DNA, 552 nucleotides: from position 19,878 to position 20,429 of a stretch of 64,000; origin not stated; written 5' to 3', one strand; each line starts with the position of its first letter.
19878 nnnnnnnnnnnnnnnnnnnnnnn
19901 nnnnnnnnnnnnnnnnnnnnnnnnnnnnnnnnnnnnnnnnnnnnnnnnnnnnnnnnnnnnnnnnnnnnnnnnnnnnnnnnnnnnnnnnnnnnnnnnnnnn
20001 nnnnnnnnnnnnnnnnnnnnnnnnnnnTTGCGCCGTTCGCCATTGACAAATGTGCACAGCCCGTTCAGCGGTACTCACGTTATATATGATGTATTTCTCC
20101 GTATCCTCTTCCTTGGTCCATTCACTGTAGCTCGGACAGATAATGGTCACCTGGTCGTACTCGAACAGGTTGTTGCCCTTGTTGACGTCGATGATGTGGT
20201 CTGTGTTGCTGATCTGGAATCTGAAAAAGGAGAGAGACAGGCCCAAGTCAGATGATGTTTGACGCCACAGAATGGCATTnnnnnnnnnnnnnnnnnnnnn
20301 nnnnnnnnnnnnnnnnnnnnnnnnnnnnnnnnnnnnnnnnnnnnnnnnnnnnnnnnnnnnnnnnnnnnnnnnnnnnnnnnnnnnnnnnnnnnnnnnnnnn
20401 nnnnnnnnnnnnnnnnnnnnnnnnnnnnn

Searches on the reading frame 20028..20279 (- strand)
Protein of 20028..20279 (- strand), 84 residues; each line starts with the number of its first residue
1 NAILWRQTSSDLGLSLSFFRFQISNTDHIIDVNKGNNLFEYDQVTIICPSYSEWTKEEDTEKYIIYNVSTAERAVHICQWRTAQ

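Call 21: search_protein_families(library=pfam, proteins=[window:20028-20279:-], max_evalue=0.1)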
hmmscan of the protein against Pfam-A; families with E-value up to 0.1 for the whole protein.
window:20028-20279:- (84 aa): 2 families
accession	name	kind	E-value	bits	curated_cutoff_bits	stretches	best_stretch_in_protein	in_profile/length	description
PF00812.23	Ephrin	-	8.2e-08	32.7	25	1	20-81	16-68/140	Ephrin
PF00197.24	Kunitz_legume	-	0.02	15.2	25.9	1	6-71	46-108/176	Trypsin and protease inhibitor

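Call 23: find_homologous_proteins(query=window:20040-20279:-, max_evalue=0.001)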
Query seq(80 aa) (80 aa): 27 proteins with E <= 0.001 among 27 candidates.
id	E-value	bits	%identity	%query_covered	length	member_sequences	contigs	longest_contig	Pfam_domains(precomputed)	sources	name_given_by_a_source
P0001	6.1e-26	108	80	86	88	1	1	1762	PF00812.24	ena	-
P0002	1.5e-25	106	72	89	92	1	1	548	PF00812.24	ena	-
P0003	5.5e-24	101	94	63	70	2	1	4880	PF00812.24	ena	-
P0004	1.9e-18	84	69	76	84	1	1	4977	PF00812.24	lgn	-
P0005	4.4e-18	83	75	66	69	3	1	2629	PF00812.24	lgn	-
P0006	5.0e-18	82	75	66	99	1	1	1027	PF00812.24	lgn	-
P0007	5.4e-18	82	66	80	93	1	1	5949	PF00812.24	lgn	-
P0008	1.4e-17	81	75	66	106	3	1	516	PF00812.24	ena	-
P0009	1.4e-17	81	69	73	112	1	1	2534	PF00812.24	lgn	-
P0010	2.1e-17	80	73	70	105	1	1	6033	PF00812.24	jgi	jgi:hypothetical protein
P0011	2.6e-17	80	69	74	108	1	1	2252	PF00812.24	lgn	-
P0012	2.7e-17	80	77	65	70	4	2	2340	PF00812.24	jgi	-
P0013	3.2e-17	80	71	70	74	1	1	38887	PF00812.24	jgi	jgi:ephrin-B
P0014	3.3e-17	80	77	65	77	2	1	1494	PF00812.24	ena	-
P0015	3.3e-17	80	77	65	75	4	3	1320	PF00812.24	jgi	-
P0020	2.5e-16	77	73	65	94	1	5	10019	PF00812.24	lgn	-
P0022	5.5e-16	76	72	68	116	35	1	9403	PF00812.24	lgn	-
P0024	1.5e-15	74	88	51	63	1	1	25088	PF00812.24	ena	-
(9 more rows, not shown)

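Call 24: find_encoding_contigs(protein=P0003, flank=10000, max_places=4)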
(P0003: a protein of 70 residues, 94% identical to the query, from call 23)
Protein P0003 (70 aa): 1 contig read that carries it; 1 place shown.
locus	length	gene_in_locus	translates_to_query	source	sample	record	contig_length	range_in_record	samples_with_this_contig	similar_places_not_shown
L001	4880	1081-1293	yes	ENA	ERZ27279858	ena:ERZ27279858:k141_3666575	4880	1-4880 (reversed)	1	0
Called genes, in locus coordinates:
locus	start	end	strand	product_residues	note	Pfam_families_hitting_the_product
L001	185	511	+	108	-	-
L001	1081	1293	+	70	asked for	PF00812:Ephrin (weak)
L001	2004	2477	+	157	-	-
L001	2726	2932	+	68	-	-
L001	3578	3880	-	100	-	-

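Call 25: find_encoding_contigs(protein=P0024, flank=10000, max_places=4)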
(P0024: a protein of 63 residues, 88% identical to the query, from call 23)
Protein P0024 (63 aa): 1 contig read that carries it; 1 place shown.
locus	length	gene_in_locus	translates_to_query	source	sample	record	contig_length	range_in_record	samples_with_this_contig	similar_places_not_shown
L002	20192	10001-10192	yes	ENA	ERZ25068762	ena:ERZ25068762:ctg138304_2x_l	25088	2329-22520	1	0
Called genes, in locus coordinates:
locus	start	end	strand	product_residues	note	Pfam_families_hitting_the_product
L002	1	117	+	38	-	-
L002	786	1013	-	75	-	-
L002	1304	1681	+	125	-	-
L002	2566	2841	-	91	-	-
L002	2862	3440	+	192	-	-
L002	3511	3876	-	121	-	-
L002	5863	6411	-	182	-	-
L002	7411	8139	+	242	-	-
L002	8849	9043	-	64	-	-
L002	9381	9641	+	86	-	-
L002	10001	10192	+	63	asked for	PF00812:Ephrin (weak)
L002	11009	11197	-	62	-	-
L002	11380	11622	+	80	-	-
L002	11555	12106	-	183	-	-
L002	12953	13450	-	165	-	-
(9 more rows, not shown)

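Call 26: find_encoding_contigs(protein=P0013, flank=10000, max_places=4)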
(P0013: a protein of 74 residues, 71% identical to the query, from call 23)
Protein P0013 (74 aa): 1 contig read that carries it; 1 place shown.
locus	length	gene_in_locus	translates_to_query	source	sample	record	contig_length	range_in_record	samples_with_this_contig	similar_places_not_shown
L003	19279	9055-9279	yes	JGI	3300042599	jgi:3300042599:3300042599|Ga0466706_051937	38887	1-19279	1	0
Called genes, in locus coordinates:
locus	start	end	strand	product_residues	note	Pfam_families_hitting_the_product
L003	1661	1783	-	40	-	-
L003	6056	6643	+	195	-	-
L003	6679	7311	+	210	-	-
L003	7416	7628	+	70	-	-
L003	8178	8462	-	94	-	-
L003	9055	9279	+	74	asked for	PF00812:Ephrin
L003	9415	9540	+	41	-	-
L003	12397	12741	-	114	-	-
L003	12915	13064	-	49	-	-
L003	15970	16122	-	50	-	-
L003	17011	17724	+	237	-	-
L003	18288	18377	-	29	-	-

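Call 33: list_cluster_members(proteins=[P0001, P0002, P0003, P0024, P0013, P0010, P0022, P0004, P0007, P0020])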
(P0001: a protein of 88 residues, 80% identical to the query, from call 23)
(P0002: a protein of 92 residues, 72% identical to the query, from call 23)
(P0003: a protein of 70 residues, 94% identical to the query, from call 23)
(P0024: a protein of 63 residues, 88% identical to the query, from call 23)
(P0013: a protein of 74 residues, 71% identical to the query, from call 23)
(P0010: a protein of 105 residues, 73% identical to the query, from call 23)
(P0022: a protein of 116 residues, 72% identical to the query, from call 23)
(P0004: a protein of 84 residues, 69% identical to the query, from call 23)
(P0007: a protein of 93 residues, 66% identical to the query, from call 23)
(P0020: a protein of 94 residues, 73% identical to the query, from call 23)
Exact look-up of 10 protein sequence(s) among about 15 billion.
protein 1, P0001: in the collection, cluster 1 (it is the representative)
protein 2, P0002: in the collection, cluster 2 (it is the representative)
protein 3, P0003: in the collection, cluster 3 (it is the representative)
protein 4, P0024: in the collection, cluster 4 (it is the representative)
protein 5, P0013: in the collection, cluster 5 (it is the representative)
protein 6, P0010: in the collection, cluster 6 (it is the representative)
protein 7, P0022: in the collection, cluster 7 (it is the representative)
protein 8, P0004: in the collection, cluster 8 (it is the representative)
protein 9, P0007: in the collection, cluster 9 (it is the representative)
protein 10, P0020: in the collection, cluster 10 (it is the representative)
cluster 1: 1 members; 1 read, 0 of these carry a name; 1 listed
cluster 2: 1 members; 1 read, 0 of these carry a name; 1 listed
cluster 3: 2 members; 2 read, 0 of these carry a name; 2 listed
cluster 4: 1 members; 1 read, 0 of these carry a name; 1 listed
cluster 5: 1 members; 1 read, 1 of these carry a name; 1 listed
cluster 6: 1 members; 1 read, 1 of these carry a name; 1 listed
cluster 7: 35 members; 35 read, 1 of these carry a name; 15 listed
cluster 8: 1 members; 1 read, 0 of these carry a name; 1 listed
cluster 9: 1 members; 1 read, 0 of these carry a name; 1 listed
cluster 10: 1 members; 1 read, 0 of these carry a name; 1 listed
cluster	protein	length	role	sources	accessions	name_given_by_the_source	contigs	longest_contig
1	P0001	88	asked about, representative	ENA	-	-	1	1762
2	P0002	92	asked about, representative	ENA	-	-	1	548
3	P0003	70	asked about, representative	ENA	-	-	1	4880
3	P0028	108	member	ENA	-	-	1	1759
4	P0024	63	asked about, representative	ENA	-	-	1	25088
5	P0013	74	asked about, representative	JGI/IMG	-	ephrin-B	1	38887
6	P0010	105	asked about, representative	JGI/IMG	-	hypothetical protein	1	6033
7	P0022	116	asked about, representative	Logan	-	-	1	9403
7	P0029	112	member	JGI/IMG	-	ephrin-B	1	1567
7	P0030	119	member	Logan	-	-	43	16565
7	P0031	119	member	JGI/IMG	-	-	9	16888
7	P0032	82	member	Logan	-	-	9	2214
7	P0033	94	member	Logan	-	-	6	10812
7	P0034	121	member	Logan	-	-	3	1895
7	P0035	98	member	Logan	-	-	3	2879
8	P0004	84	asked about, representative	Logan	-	-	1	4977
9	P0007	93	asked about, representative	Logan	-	-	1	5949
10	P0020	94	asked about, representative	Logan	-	-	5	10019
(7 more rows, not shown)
